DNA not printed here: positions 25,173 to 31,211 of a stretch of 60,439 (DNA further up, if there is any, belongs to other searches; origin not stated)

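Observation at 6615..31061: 24.5-kb surface island: AglB giant, S8 protease, beta-helix giant, STAND regulator, MBL hydrolase, calcium-repeat giant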

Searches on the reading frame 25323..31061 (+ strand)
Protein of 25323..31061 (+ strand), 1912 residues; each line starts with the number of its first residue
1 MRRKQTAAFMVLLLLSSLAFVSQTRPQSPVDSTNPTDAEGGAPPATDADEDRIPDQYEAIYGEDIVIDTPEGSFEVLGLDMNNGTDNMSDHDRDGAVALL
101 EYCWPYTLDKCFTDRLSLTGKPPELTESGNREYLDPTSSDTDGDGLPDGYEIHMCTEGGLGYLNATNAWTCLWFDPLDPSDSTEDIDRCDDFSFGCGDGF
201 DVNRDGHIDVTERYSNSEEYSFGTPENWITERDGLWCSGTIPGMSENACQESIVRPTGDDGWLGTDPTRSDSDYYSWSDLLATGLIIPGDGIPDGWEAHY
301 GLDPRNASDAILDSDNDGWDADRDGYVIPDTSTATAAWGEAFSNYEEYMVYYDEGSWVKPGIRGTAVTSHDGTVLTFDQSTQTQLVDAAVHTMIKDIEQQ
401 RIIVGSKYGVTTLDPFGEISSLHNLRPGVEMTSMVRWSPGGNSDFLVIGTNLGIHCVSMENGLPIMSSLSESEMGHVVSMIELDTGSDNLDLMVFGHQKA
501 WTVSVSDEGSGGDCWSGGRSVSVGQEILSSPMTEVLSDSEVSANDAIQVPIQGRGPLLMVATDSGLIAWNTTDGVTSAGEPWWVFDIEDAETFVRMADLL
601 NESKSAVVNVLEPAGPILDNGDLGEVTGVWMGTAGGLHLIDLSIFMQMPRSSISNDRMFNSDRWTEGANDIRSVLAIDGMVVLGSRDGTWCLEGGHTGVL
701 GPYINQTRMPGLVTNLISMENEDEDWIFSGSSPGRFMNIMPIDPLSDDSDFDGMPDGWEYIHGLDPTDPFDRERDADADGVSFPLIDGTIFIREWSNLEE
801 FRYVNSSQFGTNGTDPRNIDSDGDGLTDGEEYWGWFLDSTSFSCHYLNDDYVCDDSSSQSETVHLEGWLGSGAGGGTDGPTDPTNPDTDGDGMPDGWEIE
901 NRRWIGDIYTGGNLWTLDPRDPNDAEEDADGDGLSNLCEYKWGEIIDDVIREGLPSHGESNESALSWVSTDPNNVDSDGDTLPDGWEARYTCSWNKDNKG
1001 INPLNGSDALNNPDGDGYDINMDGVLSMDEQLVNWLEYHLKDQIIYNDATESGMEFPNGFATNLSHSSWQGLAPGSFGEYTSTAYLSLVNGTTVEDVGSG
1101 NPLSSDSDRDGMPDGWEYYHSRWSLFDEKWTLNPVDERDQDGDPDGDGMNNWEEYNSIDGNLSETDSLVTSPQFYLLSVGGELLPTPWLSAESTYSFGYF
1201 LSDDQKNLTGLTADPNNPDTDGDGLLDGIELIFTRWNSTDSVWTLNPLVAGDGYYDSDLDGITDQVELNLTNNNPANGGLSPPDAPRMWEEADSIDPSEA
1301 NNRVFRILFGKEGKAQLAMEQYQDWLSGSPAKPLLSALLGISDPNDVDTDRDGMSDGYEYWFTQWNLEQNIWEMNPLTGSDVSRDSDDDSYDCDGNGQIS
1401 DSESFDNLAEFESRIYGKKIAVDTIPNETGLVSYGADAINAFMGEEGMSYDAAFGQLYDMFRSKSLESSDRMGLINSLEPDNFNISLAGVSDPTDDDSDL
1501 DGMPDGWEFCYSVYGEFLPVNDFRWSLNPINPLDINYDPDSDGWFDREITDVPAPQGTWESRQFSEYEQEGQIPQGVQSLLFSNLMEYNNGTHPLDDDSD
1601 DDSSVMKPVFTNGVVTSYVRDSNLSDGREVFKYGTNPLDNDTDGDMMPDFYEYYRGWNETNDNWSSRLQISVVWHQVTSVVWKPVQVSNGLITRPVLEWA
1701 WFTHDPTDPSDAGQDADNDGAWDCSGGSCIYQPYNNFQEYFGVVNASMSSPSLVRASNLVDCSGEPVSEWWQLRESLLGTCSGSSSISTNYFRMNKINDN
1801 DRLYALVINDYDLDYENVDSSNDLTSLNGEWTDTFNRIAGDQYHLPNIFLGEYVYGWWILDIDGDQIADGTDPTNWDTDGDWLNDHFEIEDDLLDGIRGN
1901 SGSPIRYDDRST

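Call 3: search_protein_families(library=pfam, proteins=[window:25323-31061:+], max_evalue=0.01)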
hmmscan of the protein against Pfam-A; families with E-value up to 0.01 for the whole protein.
window:25323-31061:+ (1912 aa): 1 family
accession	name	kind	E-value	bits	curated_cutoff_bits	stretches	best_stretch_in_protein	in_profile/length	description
PF18884.5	TSP3_bac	-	0.0027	18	25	0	887-899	1-13/22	Bacterial TSP3 repeat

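Call 31: search_protein_families(library=ncbifam, proteins=[window:25323-31061:+], max_evalue=0.01)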
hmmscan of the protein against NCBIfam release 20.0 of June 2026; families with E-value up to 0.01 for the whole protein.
window:25323-31061:+ (1912 aa): 2 families
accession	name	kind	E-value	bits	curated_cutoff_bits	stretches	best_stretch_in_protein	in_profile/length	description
NF033765.2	gliding_CglD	equivalog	4.2e-08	31.5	400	1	743-936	202-405/1124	adventurous gliding motility lipoprotein CglD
NF047639.1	throspo3_MtsD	equivalog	0.00035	18.8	800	1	289-323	485-519/651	cell-cell cohesion protein MtsD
